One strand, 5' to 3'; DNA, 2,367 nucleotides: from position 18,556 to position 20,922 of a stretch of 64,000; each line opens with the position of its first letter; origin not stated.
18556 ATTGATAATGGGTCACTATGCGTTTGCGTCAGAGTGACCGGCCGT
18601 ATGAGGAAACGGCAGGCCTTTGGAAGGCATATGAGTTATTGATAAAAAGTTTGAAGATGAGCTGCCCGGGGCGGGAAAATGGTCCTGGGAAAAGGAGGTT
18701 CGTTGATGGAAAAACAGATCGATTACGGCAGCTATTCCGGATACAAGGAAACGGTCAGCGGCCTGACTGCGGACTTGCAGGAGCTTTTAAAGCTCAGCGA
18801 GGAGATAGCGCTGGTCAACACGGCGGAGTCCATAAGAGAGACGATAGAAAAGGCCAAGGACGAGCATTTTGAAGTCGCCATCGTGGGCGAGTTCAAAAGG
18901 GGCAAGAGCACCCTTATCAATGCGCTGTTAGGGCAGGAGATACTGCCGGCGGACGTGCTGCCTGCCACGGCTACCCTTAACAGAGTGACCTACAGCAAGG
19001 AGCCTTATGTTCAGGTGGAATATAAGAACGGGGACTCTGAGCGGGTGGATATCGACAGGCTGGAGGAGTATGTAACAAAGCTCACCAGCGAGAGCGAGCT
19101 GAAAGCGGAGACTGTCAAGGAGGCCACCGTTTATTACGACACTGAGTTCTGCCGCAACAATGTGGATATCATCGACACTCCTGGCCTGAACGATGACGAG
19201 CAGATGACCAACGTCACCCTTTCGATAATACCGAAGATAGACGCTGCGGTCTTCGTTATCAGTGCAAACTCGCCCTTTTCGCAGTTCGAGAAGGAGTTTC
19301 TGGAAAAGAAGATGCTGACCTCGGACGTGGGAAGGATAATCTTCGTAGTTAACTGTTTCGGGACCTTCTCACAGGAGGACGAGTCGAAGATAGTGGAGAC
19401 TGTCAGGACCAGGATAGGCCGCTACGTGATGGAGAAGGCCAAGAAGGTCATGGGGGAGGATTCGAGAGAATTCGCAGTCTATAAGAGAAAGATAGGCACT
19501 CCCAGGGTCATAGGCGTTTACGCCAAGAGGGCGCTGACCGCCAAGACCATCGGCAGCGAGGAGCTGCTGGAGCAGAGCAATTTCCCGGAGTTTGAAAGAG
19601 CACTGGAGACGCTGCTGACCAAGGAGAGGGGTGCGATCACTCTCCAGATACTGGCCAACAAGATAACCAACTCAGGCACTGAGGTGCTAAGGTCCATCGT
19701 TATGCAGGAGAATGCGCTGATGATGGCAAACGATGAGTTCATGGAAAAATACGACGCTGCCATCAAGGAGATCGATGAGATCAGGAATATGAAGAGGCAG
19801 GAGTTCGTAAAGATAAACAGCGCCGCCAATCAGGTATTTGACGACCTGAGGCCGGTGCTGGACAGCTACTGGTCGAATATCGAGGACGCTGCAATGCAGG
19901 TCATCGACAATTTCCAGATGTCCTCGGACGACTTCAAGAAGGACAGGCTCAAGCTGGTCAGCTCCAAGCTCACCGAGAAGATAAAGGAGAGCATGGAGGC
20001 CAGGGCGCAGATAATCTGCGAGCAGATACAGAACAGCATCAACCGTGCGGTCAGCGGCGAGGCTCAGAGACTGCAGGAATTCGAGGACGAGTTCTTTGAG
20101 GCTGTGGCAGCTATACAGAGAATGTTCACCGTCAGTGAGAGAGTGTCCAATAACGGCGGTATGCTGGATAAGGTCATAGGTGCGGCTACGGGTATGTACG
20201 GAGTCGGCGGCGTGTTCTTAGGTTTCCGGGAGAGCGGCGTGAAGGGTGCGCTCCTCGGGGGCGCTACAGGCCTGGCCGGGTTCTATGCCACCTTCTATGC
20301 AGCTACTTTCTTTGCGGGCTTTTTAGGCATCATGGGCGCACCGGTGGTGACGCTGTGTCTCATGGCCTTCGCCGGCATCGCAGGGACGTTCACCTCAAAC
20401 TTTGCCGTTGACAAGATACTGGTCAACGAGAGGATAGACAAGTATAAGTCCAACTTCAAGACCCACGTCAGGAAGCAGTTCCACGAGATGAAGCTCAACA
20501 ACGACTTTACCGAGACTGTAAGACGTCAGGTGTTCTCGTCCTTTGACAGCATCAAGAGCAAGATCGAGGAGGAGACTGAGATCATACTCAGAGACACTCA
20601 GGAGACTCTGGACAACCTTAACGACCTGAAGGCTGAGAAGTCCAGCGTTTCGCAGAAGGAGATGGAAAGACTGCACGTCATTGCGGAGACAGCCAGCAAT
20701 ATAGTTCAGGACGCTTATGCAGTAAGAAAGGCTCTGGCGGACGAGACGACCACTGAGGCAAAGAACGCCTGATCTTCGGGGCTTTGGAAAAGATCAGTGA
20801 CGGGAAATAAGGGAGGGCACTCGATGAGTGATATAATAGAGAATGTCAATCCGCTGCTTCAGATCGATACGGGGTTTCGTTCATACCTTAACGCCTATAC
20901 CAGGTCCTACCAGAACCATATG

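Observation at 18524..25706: Self-contained five-gene operon: membrane-anchored dynamin-like GTPase, ligand-less M48-like protein, second dynamin-like GTPase, Q/N-rich TerD protein, AIM24 protein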

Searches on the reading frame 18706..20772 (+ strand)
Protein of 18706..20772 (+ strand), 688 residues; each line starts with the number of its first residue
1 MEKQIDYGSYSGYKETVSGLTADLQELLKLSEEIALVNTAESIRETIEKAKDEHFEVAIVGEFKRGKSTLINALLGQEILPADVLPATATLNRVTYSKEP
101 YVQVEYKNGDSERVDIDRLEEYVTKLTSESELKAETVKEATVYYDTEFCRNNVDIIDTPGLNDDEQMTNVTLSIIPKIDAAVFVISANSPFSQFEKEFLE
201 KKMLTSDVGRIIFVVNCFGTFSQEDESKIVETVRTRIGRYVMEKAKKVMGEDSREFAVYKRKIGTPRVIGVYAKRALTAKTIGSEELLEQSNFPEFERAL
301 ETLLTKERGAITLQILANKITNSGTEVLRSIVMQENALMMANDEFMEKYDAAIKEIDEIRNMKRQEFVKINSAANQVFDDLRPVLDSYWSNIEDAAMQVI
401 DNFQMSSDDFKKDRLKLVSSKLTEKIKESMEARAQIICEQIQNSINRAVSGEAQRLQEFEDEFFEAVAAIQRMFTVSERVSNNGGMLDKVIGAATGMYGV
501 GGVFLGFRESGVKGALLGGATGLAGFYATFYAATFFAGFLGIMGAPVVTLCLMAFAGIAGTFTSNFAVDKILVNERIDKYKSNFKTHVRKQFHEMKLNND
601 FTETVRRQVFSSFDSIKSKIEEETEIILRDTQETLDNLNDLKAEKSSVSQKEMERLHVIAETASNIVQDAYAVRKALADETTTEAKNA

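Call 6: search_protein_families(library=pfam, proteins=[window:18706-20772:+], max_evalue=0.01)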
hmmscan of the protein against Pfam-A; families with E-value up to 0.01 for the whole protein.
window:18706-20772:+ (688 aa): 8 families
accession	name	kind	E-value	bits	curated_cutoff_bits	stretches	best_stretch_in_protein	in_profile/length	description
PF00350.29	Dynamin_N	-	3.8e-33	115.3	27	1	57-216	1-166/168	Dynamin family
PF01926.29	MMR_HSR1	-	1.4e-10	41.7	21.9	1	56-202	1-100/113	50S ribosome-binding GTPase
PF00009.33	GTP_EFTU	-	6e-07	29.7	26.5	1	53-254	2-151/188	Elongation factor Tu GTP binding domain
PF04548.22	AIG1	-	5.4e-05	23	27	0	129-199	27-104/212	AIG1 family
PF00735.24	Septin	-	0.00018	21.3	26.2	1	54-179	4-90/280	Septin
PF05049.19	IIGP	-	0.0012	18.5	24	1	29-79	10-62/375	Interferon-inducible GTPase (IIGP)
PF03193.22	RsgA_GTPase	-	0.0018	18.5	30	0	41-78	95-130/174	RsgA GTPase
PF02263.25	GBP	-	0.0095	15.6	21.1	1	45-169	12-92/264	Guanylate-binding protein, N-terminal domain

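Call 7: search_protein_families(library=padloc, proteins=[window:18706-20772:+], max_evalue=0.01)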
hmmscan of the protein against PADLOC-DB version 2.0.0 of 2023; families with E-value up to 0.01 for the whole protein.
window:18706-20772:+ (688 aa): 2 families
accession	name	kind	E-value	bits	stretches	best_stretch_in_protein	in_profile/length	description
PDLC03841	LeoBC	-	9.2e-24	82.5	1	36-642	56-577/601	-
PDLC03839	LeoA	-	2e-23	81.3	2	148-633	102-538/559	-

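Call 8: search_protein_families(library=ncbifam, proteins=[window:18706-20772:+], max_evalue=0.01)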
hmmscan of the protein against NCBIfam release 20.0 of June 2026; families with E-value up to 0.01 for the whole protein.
window:18706-20772:+ (688 aa): 19 families
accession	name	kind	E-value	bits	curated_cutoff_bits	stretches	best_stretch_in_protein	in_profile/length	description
NF052648.1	DynmDynABac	equivalog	1.9e-16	59.1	1600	2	25-96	580-652/1187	dynamin GTPase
TIGR03594.1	GTPase_EngA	equivalog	6.8e-11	41.8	306.7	2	29-79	151-200/432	ribosome biogenesis GTPase Der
TIGR00231.1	small_GTP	domain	7.8e-11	42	42.5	1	54-250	3-154/164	GTP-binding protein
TIGR03918.1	GTP_HydF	equivalog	2.7e-09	36.4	325.55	1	153-232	58-139/392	[FeFe] hydrogenase H-cluster maturation GTPase HydF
TIGR00436.1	era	equivalog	6.3e-07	29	116.25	1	56-94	2-39/270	GTPase Era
NF007368.0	PRK09866.1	equivalog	1.5e-06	26.8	1146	1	41-95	56-112/742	clamp-binding protein CrfC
NF009891.0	PRK13351.1-1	equivalog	3.9e-06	25.7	597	1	131-242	56-159/681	elongation factor G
TIGR03156.1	GTP_HflX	equivalog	2.4e-05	23.4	216.75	1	29-88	165-223/351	GTPase HflX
NF041922.1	DLP_LeoA_gen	subfamily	2.6e-05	23.4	325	1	13-77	5-72/532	LeoA/HP0731 family dynamin-like GTPase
TIGR03597.1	GTPase_YqeH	equivalog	9e-05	21.8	297.4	1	39-80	141-181/361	ribosome biogenesis GTPase YqeH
NF000908.1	PRK00089.1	equivalog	0.00021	20.7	237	1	57-79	6-28/291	GTPase Era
TIGR03598.1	GTPase_YsxC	equivalog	0.00027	20.7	124.45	0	44-78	8-42/186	ribosome biogenesis GTP-binding protein YihA/YsxC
NF003077.0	PRK04000.1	equivalog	0.00048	19.4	315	1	54-246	9-177/412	translation initiation factor IF-2 subunit gamma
NF007071.0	PRK09518.1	equivalog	0.0008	18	953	1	25-99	242-315/706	bifunctional cytidylate kinase/GTPase Der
NF002828.0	PRK03003.1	equivalog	0.0012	17.6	631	0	34-98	20-83/477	ribosome biogenesis GTPase Der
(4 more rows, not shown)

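Call 27: search_solved_structures(query=window:18706-20772:+, max_evalue=0.001)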
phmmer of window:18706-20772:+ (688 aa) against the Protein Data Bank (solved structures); distinct sequences matched with E-value up to 0.001: 16.
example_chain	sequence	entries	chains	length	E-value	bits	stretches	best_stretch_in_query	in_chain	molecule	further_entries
2j68_A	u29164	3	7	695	3.3e-26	95.2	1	37-394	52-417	BACTERIAL DYNAMIN-LIKE PROTEIN | DYNAMIN FAMILY PROTEIN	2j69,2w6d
5owv_C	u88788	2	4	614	9e-15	57.5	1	42-427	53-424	GTP-binding protein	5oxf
5owv_A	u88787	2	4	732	1.3e-11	47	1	28-345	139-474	GTP-binding protein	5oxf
9kfd_A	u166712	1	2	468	9.9e-10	40.8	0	19-99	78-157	Mitofusin FZO1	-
9kff_A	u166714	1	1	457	1.7e-09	40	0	33-99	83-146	Mitofusin FZO1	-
9kfe_A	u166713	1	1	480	2e-09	39.8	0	34-99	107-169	Mitofusin FZO1,Mitofusin FZO1,Fzo1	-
6j72_A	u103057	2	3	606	1.3e-08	37.1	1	40-212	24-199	Isoniazid inducible gene protein IniA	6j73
6jfk_A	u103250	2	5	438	1.5e-07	33.6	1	42-281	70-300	Mitofusin-2,cDNA FLJ57997, highly similar to Transmembrane GTPase MFN2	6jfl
6jfm_A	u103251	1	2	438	1.1e-06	30.8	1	42-281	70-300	Mitofusin-2,Mitofusin-2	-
5goe_A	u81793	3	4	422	1.2e-06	30.6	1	51-364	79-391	Mitofusin-1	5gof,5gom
5go4_A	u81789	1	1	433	3.4e-06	29.1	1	51-235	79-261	Mitofusin-1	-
5gnt_A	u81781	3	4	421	4e-06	28.9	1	51-236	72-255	Mitofusin-1 | Mitofusin-1,Mitofusin-1 fusion protein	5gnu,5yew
5yew_A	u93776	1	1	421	1.8e-05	26.7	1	51-236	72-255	Mitofusin-1,Mitofusin-1 fusion protein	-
5gnr_A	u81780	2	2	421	2.7e-05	26.2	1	51-236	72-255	Mitofusin-1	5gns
7am2_BU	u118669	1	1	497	4.9e-05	25.3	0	34-79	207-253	GTPase Der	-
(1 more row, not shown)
